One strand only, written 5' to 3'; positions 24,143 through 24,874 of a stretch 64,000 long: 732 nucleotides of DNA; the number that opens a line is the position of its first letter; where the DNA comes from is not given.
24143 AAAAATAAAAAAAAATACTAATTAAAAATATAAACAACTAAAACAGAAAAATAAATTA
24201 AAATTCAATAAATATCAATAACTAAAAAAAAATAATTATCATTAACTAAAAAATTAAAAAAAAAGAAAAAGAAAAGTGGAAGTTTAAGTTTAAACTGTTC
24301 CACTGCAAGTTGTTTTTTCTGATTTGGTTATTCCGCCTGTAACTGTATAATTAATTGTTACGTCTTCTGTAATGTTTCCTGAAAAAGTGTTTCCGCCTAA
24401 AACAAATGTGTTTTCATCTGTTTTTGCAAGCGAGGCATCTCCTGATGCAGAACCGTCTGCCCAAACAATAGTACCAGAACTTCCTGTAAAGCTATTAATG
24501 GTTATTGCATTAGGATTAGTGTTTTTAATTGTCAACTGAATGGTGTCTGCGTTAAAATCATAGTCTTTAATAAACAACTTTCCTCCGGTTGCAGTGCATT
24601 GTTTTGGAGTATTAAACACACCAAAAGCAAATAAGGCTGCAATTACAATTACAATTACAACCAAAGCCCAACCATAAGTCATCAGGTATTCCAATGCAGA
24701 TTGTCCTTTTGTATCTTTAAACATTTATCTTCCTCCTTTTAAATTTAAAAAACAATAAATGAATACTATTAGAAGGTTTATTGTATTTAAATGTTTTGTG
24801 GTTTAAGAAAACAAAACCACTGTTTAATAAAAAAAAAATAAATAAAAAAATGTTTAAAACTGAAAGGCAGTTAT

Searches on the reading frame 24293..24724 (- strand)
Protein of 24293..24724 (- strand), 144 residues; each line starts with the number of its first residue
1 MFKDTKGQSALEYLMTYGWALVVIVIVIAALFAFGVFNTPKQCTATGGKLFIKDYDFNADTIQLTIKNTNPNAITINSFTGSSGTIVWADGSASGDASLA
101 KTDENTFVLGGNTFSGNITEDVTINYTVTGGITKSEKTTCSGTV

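Call 30: search_protein_families(library=pfam, proteins=[window:24293-24724:-], max_evalue=0.01)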
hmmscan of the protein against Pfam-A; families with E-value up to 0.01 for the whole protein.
window:24293-24724:- (144 aa): 1 family
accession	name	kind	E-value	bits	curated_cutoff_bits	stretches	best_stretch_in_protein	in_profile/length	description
PF05481.17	Myco_19_kDa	-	0.0046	17.7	23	1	38-113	21-95/117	Mycobacterium 19 kDa lipoprotein antigen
